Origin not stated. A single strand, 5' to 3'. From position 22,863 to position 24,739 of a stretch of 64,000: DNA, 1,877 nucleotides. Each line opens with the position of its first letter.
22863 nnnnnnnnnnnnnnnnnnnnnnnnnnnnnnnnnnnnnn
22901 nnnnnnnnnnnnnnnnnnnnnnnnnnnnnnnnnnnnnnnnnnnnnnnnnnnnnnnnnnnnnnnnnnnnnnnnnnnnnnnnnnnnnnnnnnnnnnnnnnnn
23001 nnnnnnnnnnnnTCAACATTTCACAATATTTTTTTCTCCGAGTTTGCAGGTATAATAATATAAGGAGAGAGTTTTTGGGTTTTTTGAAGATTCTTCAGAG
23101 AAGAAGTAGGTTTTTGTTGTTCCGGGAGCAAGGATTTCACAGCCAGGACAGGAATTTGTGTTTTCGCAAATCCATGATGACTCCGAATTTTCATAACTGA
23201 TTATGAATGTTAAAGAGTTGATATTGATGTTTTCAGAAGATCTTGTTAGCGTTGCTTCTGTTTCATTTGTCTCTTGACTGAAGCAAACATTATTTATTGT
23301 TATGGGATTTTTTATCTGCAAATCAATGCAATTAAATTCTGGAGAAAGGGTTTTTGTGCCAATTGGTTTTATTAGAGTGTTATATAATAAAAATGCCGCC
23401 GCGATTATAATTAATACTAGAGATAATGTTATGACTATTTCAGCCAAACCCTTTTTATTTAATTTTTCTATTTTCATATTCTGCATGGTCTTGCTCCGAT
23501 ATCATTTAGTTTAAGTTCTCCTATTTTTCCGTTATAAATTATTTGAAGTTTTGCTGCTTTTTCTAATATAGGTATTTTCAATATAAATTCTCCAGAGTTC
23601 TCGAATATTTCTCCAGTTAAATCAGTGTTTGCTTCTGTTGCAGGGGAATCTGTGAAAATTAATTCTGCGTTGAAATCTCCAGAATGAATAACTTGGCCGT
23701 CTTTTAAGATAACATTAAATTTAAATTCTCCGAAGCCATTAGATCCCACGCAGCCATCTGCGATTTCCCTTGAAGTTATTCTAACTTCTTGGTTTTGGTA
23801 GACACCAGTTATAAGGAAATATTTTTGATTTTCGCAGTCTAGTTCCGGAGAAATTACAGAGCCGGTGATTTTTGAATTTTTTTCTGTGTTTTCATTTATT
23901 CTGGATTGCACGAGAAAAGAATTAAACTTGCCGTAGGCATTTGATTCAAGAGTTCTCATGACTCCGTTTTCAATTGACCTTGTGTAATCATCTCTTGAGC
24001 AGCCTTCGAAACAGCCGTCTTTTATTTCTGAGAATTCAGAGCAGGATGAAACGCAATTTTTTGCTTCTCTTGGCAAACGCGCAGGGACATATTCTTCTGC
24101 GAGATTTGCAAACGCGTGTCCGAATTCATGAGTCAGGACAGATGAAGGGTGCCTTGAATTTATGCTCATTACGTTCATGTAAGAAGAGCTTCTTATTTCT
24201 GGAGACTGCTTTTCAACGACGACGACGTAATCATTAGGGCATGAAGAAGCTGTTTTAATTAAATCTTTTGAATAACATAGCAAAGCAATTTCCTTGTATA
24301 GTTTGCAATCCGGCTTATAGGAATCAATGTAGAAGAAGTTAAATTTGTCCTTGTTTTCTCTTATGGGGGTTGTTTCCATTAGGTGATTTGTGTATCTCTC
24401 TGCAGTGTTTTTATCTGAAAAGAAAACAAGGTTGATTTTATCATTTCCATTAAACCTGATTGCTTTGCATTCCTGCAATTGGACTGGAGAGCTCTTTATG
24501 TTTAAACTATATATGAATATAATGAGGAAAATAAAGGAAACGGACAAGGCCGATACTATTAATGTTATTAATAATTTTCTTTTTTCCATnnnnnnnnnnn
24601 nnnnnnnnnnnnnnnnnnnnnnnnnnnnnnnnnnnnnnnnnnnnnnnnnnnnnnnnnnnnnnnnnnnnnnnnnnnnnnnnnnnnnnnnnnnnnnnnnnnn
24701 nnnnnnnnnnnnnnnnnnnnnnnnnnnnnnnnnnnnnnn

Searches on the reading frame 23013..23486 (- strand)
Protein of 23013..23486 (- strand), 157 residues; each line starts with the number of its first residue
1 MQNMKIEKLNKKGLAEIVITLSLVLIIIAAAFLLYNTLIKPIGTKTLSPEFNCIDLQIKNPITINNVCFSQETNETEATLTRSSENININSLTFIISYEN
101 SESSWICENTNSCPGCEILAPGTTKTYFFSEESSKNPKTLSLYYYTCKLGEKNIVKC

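Call 13: search_protein_families(library=pfam, proteins=[window:23013-23486:-], max_evalue=0.01)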
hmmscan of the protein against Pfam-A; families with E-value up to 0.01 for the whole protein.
window:23013-23486:- (157 aa): 1 family
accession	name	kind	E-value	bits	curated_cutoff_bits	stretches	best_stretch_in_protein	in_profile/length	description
PF06157.16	DUF973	-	0.0063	16.1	26.4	1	2-63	222-283/309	Protein of unknown function (DUF973)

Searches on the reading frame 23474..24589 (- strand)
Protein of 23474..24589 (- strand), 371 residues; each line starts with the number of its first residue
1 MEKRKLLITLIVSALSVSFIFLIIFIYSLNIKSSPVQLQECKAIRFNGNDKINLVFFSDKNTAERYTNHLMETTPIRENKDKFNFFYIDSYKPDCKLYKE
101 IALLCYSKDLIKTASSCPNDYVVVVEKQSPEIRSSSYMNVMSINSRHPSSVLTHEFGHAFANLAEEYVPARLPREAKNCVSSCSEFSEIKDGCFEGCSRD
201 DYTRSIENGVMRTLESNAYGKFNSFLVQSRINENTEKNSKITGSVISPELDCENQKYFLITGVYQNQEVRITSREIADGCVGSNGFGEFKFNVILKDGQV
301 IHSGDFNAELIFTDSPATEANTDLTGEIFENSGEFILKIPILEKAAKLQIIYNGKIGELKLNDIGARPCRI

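Call 13: search_protein_families(library=pfam, proteins=[window:23474-24589:-], max_evalue=0.01)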
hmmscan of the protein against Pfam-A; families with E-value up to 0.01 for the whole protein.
window:23474-24589:- (371 aa): 1 family
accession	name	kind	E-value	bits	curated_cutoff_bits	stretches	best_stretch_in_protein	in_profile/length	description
PF09471.16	Peptidase_M64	-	2.5e-06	27.3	26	1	106-169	98-163/302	IgA Peptidase M64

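Call 64: find_encoding_contigs(protein=window:23474-24589:-, flank=10000, max_places=10)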
Protein window:23474-24589:- (371 aa): 2 contigs read that carry it; 2 places shown.
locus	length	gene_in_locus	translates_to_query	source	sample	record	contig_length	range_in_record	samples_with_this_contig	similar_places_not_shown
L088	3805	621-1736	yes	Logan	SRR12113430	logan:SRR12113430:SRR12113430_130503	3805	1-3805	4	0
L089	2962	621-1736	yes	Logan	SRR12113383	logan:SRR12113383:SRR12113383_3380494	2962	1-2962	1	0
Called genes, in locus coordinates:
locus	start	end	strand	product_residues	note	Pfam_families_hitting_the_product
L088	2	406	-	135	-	?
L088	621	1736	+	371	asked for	PF09471:Peptidase_M64 (faint)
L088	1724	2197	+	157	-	-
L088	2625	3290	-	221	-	-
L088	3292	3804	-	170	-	?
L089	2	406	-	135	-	?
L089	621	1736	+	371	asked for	PF09471:Peptidase_M64 (faint)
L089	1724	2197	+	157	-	-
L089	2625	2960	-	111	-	?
